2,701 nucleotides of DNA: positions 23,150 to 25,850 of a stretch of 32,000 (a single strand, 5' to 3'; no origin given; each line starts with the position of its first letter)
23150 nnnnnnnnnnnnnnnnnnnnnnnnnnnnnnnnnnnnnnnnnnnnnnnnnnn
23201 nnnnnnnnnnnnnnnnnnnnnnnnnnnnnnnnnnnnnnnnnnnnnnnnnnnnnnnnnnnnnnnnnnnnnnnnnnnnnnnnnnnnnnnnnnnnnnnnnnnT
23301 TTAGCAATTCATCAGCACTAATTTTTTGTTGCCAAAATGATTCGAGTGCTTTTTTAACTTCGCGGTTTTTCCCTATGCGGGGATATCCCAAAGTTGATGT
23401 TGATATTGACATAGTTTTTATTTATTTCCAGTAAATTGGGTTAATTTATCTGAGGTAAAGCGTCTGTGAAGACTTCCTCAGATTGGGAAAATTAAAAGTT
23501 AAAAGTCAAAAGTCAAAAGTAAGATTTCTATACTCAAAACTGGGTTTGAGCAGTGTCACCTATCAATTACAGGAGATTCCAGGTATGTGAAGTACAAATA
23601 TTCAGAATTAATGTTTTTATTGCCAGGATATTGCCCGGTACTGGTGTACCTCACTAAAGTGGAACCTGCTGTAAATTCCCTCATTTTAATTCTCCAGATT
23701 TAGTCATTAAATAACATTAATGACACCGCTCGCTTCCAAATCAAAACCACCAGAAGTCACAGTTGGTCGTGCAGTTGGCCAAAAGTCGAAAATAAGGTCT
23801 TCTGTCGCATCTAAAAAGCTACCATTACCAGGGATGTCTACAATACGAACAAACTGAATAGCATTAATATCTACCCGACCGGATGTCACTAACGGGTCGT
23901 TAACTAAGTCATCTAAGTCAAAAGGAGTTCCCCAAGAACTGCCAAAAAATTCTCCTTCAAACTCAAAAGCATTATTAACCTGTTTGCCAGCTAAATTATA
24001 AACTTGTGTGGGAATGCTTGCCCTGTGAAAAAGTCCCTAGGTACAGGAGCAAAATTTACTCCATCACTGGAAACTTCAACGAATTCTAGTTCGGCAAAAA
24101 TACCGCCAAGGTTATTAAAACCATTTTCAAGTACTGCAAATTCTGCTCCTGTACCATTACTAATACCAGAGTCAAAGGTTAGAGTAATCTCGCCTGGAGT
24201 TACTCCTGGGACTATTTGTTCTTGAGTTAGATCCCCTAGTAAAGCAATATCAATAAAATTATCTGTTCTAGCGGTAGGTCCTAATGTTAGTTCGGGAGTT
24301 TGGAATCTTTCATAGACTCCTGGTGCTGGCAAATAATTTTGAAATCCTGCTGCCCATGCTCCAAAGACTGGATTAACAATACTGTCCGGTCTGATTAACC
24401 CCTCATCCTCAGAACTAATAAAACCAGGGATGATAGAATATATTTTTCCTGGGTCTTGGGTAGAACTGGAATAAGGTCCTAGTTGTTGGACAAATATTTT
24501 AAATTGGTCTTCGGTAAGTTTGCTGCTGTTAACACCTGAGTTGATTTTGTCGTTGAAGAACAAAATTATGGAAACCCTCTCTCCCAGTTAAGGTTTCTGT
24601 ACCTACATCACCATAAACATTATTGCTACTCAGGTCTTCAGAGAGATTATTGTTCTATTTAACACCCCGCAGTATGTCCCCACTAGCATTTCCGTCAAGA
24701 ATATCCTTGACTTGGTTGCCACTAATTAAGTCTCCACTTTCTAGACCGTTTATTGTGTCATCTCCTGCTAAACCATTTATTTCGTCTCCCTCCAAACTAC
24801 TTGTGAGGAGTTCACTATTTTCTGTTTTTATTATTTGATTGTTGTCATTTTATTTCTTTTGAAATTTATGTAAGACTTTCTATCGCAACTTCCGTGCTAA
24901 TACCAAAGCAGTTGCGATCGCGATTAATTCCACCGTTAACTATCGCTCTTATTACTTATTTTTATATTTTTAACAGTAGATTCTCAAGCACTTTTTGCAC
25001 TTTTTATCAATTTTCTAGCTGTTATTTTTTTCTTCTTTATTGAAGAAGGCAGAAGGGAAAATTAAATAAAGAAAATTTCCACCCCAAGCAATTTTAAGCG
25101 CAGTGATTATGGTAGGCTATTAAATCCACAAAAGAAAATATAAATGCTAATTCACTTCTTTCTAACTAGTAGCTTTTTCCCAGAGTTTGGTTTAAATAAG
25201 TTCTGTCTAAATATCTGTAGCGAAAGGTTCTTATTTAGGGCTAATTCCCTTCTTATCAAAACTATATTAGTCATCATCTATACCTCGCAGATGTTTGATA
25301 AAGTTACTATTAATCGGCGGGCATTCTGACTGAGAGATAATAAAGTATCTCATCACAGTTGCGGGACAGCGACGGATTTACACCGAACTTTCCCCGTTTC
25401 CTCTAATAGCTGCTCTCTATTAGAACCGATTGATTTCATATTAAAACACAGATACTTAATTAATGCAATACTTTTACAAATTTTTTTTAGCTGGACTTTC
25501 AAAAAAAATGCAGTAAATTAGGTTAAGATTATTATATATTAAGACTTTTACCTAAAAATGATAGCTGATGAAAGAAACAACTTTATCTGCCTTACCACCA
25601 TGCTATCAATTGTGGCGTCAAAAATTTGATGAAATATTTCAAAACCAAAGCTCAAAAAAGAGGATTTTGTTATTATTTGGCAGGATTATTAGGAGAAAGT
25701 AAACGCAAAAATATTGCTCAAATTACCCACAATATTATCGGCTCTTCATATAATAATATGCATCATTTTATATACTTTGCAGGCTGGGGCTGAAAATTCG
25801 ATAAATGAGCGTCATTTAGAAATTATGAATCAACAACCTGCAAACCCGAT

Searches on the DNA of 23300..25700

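Call 4: search_rna_families(source=window, start=23300, end=25700, threshold=evalue, max_evalue=10, show_alignments=2)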
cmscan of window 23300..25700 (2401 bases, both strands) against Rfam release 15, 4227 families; matches with E-value up to 10: 4.
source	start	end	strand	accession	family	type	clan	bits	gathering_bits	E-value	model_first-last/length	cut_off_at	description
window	25299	25445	-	RF00174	Cobalamin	Cis-reg; riboswitch;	CL00101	55.2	31.5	2.1e-12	1-189/189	no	Cobalamin riboswitch aptamer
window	25008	25094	-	RF01705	Flavo-1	Gene; sRNA;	-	19.4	42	0.81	1-76/76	no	Flavo-1 RNA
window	25548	25618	-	RF03574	mir-4847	Gene; miRNA;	-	15.8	100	9.1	1-79/79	no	mir-4847 microRNA precursor family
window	23902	23968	+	RF01962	RMST_1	Gene; lncRNA;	-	15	40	2.4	1-61/61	no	Rhabdomyosarcoma 2 associated transcript conserved region 1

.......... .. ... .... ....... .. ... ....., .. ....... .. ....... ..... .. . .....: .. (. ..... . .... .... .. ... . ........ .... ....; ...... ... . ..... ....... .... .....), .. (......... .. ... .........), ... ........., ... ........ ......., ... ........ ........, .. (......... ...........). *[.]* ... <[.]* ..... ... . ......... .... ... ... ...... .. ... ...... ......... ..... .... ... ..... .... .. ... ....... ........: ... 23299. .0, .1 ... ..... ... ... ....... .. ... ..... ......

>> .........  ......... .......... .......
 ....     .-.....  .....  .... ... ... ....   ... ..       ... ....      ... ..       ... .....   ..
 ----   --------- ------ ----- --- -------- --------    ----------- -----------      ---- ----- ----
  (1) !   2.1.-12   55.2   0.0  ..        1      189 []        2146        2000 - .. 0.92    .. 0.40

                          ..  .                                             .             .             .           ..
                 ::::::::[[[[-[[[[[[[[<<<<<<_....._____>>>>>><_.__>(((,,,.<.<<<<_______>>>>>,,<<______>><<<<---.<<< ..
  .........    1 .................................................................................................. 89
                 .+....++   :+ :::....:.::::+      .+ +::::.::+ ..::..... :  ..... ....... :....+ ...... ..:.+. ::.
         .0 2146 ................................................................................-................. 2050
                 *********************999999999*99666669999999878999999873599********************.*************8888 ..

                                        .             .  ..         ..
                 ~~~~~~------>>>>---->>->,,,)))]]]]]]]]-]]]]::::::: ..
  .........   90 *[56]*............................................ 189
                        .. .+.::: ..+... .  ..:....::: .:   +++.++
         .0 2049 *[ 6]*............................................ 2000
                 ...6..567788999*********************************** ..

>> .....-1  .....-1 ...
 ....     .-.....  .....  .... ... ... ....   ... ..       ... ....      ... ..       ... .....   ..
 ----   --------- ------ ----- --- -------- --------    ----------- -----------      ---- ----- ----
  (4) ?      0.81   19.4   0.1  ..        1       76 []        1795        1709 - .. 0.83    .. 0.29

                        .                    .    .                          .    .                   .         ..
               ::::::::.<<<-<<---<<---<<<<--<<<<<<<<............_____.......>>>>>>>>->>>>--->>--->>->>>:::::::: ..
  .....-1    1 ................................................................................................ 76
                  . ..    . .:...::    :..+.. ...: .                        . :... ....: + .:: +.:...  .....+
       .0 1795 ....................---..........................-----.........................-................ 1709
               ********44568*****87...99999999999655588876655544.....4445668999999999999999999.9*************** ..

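Call 87: search_rna_families(source=window, start=23413, end=23720, threshold=evalue, max_evalue=10)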
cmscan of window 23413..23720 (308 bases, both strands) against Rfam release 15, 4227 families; matches with E-value up to 10: 1.
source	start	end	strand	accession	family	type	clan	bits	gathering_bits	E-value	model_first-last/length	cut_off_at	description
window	23552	23610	+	RF04353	Plastid-psbN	Cis-reg;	-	14.3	50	7.8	1-61/61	no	Plastid-psbN 5UTR RNA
